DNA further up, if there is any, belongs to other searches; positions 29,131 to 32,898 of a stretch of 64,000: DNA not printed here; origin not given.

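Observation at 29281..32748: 1155-aa octaheme cytochrome with repeated Cys-pair (C-x-A-x-GG-x-W...C) modules, PKD domains and a CarbopepD_reg-like C-terminus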

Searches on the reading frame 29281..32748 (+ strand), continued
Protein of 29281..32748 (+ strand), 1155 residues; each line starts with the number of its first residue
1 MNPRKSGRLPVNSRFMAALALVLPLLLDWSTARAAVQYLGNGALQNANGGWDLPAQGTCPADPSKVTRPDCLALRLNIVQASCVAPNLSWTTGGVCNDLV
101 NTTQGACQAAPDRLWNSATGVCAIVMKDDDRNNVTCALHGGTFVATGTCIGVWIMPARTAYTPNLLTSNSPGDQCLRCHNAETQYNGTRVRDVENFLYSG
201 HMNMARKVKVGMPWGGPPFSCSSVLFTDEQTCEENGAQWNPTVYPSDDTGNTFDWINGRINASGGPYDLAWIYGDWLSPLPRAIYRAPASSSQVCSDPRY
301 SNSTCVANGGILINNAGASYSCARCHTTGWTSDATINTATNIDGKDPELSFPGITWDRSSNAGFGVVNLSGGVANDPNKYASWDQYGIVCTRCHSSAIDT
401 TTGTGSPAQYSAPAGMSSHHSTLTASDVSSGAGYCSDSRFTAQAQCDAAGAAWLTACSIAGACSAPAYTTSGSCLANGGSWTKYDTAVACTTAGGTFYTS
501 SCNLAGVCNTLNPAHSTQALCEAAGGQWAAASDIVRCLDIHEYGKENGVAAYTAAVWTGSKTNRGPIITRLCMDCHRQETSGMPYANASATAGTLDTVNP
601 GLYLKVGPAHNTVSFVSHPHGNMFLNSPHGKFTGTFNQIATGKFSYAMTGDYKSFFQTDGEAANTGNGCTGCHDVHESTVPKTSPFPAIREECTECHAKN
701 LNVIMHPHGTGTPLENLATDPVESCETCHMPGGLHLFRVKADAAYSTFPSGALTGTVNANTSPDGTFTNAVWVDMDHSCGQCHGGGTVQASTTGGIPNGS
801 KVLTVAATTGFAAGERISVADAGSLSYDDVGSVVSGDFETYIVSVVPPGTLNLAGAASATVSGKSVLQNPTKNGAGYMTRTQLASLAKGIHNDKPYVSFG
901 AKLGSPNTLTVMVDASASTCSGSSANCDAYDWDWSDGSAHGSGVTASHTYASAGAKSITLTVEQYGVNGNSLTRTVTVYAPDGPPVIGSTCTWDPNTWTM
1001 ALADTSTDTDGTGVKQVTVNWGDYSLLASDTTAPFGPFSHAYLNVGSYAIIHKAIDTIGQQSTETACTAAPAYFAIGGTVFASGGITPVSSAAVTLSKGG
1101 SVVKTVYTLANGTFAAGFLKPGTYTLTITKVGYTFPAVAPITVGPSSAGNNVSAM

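Call 27: predict_structure(alignment_id=A1)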
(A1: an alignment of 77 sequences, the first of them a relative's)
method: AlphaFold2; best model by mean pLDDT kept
length: 1155 residues; sequences in the alignment: 77
mean_pLDDT: 84.9   pTM: 0.71
mean pLDDT of the five models: 84.9, 83.4, 83.1, 77.1, 73.8
residues with pLDDT >= 90: 528; 70-90: 506; 50-70: 85; < 50: 36
segments of 3 or more residues with pLDDT < 50: 1-14, 20-34, 687-689
pLDDT, mean of each block of 10 residues (from residue 1): 39 51 44 66 84 82 86 90 88 90 93 89 87 91 92 83 72 70 59 64 81 85 84 81 86 94 90 76 91 92 93 93 83 88 87 94 93 85 86 80 72 81 80 89 89 92 91 90 94 93 94 94 95 88 88 90 87 68 80 87 90 84 89 92 87 83 69 53 52 67 74 78 80 86 94 94 92 93 93 95 97 96 81 86 97 93 97 88 83 79 86 91 80 93 93 92 75 90 83 92 89 89 90 89 91 90 92 91 86 91 91 91 92 87 86 85
secondary structure, 60 per line:
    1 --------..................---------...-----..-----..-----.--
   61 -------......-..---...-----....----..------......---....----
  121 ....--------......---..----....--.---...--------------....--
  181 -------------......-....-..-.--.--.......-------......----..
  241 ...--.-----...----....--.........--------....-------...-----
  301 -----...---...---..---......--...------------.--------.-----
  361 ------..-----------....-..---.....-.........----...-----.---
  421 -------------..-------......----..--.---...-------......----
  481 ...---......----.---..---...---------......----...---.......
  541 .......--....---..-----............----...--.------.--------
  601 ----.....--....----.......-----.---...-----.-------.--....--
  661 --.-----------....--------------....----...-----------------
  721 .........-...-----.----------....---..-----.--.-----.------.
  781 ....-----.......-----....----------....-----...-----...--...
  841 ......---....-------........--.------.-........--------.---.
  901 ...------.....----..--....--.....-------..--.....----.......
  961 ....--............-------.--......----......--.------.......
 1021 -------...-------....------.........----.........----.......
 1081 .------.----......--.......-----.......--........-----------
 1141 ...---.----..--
elements in order (helices of 4 or more, strands of 3 or more residues): H9-26 E36-38 H68-73 E88-91 H104-109 E113-116 E121-124 H133-138 E148-151 H175-178 H194-199 H201-204 E215-221 H229-234 E239-243 E252-254 E259-262 E265-273 E282-285 E293-295 E312-314 H323-326 E331-333 E380-383 H390-394 E396-404 E409-411 H443-448 E461-463 H471-476 E481-483 H487-492 E506-508 H518-523 E528-530 H534-547 H550-553 H564-575 E605-609 E612-615 H620-626 H655-658 H675-678 H693-696 H721-729 H750-753 H780-783 E790-796 E802-805 E816-819 E825-827 E833-835 E838-846 E850-853 E861-868 H880-887 E900-903 E910-914 E929-933 E945-949 E954-964 E967-978 E989-994 E999-1004 E1014-1020 E1028-1030 E1038-1041 E1048-1056 E1061-1069 E1074-1081 E1093-1098 E1101-1107 E1113-1119 E1122-1129 E1141-1143

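Call 31: fold_search(model_id=the predicted structure, library=pdb)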
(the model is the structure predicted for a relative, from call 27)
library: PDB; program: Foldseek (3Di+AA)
matches with E <= 10: 1408; with E <= 0.001: 143
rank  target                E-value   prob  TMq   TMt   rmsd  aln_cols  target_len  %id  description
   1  10ps                  9.6e-08  1.00  0.11  0.20  35.5       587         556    9  Crystal structure of SdrD A2-A3-B1-B2 domains from Staphylococcus aureus JH1 (released 2026-02-11)
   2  9flw_A                1.1e-06  1.00  0.13  0.25  29.2       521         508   12  CryoEM structure of the fragment-6 (3571-4078) in the grappling hook protein A (GhpA) in the bacterium Aureispira sp.  (released 2024-10-16)
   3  8iyk_F                1.5e-06  1.00  0.09  0.11  21.4       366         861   12  Tail tip conformation 1 of phage lambda tail (released 2023-10-18)
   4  9flp_A                1.7e-06  1.00  0.12  0.14  18.4       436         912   13  CryoEM structure of the neck (1403-2314) in the grappling hook protein A (GhpA) in the bacterium Aureispira sp. CCB-QB (released 2024-10-16)
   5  4p99_A                2.3e-06  1.00  0.12  0.26  14.8       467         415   12  Ca2+-stabilized adhesin helps an Antarctic bacterium reach out and bind ice (released 2014-06-18)
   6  3is1                  2.5e-06  1.00  0.08  0.21  30.0       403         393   11  Crystal structure of functional region of UafA from Staphylococcus saprophyticus in C2 form at 2.45 angstrom resolution (released 2010-09-08)
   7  5xyr                  4.8e-06  1.00  0.08  0.06  38.3       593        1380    9  Crystal structure of a serine protease from Streptococcus species (released 2018-08-08)
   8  3t1w                  7.3e-06  1.00  0.12  0.28  17.7       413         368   11  Structure of the four-domain fragment Fn7B89 of oncofetal fibronectin (released 2012-03-21)
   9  9b4h_A                7.3e-06  1.00  0.10  0.07  18.4       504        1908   13  Chlamydomonas reinhardtii mastigoneme filament (released 2024-04-10)
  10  3is0                  7.6e-06  1.00  0.08  0.20  29.9       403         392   10  Crystal structure of functional region of UafA from Staphylococcus saprophyticus in the presence of cholesterol (released 2010-09-08)
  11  5xya                  8.4e-06  1.00  0.07  0.06  37.9       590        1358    8  Crystal structure of a serine protease from Streptococcus species (released 2018-08-08)
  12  9fls_A                8.9e-06  1.00  0.13  0.33  15.1       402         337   13  CryoEM structure of the fragment-3 (2061-2397) in the grappling hook protein A (GhpA) in the bacterium Aureispira sp.  (released 2024-10-16)
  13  3irz                  9.8e-06  1.00  0.08  0.21  29.6       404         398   10  Crystal structure of functional region of UafA from Staphylococcus saprophyticus in P212121 form (released 2010-09-08)
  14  9g8b_A                1.1e-05  1.00  0.12  0.33  10.5       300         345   15  CryoEM structure of the fragment-2 (2892-3236) in the grappling hook protein A (GhpA) in the bacterium Aureispira sp.  (released 2024-10-16)
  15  5fmv_B                1.1e-05  1.00  0.13  0.36  17.5       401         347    9  Crystal structure of human CD45 extracellular region, domains d1-d4 (released 2016-03-23)
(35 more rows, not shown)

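Call 35: search_solved_structures(query=A1, max_evalue=10)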
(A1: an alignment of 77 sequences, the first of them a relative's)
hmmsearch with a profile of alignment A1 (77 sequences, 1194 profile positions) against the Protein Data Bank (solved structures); distinct sequences matched with E-value up to 10: 28.
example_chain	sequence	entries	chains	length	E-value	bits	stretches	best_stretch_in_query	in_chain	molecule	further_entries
9c7v_B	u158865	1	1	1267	3.4e-14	54.7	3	1065-1175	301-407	BOS complex subunit NOMO2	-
9lqj_A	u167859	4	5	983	7.7e-13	50.3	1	946-1152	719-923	Collagenase ColH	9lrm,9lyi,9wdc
9lrk_A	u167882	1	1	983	7.7e-13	50.3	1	946-1152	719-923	Collagenase ColH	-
4jrw_A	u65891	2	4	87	2.1e-07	32.3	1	935-998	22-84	Collagenase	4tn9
4aqo_A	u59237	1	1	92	2.3e-07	32.1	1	932-998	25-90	COLLAGENASE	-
2y72_A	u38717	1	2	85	2.6e-07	31.9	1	936-998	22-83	COLLAGENASE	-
4l9d_A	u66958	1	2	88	7.9e-07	30.3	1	928-1001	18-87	Protease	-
2c26_A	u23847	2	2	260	1e-06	30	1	912-1002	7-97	ENDOGLUCANASE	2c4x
4jgu_A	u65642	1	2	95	8e-06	27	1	948-998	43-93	ColH protein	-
6aem_A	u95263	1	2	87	8.6e-06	26.9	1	910-999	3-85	PKD domain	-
2y3u_A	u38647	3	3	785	8.9e-06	26.9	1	934-998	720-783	COLLAGENASE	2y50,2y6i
6nz0_Z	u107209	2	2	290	3.9e-05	24.8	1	971-1086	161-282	Dyslexia-associated protein KIAA0319-like protein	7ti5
4u7k_A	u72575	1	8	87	7.6e-05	23.8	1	945-995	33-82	ColH protein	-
4u6t_A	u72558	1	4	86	7.8e-05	23.7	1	946-995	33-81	ColH protein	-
7avh_A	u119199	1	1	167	0.00012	23.1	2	606-673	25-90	LPXTG cell wall surface protein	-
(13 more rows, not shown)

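Call 46: search_protein_families(library=pfam, proteins=[L018:3303-5966:+, L018:3528-5942:-, L018:6048-8156:+, L018:5911-8214:-, L018:8758-9819:+, L018:13439-14461:+, L018:13457-16618:-, L018:16263-17687:-, L018:17957-20041:+, L018:17934-19916:-], max_evalue=0.00001)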
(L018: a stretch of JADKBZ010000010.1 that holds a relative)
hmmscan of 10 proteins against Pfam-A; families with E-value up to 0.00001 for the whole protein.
L018:3303-5966:+ (887 aa): 0 families

L018:3528-5942:- (804 aa): 8 families
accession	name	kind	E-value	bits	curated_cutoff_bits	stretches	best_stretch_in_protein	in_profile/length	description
PF00989.32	PAS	-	2.2e-39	134.4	22.6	3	281-386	2-107/113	PAS fold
PF13426.13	PAS_9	-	1.6e-32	112.3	27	3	41-151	1-103/103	PAS domain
PF02518.31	HATPase_c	-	2.7e-32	111.9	26.4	1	544-655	2-109/111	Histidine kinase-, DNA gyrase B-, and HSP90-like ATPase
PF00072.30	Response_reg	-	5.2e-27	94.7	30.2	1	687-799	1-111/111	Response regulator receiver domain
PF08448.16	PAS_4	-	8e-25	87.6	23.1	2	296-396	11-109/110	PAS fold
PF00512.31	HisKA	-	2.6e-21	75.9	26.9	1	430-497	2-66/66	His Kinase A (phospho-acceptor) domain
PF08447.18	PAS_3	-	3.2e-21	75.8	25.6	1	303-385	2-85/89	PAS fold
PF13188.13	PAS_8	-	1.5e-20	72.7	21.8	0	166-206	3-44/65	PAS domain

L018:6048-8156:+ (702 aa): 0 families

L018:5911-8214:- (767 aa): 0 families

L018:8758-9819:+ (353 aa): 2 families
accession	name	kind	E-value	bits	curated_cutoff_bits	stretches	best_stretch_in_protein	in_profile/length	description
PF13462.12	Thioredoxin_4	-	3.6e-27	96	23.2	1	188-345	5-164/165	Thioredoxin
PF01323.26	DSBA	-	3e-18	66.7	25.6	1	199-343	1-189/191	DSBA-like thioredoxin domain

L018:13439-14461:+ (340 aa): 0 families

L018:13457-16618:- (1053 aa): 3 families
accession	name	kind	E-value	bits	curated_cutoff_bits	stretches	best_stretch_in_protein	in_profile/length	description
PF01583.26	APS_kinase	-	5.8e-48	163.2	21.1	1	876-1025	1-151/152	Adenylylsulphate kinase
PF00009.33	GTP_EFTU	-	5.1e-42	144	26.5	1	438-636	4-177/188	Elongation factor Tu GTP binding domain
PF22594.2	GTP-eEF1A_C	-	4.9e-18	65.8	27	1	746-843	2-100/101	GTP-eEF1A C-terminal domain-like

L018:16263-17687:- (474 aa): 2 families
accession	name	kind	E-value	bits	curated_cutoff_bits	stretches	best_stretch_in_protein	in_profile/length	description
PF01583.26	APS_kinase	-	6.8e-63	211.7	21.1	1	287-436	1-151/152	Adenylylsulphate kinase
PF13671.12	AAA_33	-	1.9e-08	35.2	27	1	290-403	1-115/143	AAA domain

L018:17957-20041:+ (694 aa): 0 families

L018:17934-19916:- (660 aa): 0 families

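Call 95: list_cluster_members(proteins=[P0001, P0203, P0221])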
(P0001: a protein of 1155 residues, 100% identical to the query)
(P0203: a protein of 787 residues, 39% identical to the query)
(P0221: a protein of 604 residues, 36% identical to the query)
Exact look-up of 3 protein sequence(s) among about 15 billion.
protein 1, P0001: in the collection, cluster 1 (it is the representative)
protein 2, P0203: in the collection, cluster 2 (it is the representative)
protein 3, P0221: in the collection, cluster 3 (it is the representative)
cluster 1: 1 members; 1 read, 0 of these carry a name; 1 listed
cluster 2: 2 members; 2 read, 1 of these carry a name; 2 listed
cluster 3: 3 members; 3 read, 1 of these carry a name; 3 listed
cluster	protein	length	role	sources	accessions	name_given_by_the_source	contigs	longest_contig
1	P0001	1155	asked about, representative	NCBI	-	-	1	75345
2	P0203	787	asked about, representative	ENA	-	-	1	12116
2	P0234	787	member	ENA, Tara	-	strand:+ start:5489 stop:7852 length:2364 start_codon:yes stop_codon:yes ...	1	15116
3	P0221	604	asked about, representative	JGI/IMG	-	-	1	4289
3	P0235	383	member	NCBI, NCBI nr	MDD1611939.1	MAG: prepilin-type N-terminal cleavage/methylation domain-containing protein, partial ... | prepilin-type N-terminal cleavage/methylation domain-containing protein [Methylococcaceae ...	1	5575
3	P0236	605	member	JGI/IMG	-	-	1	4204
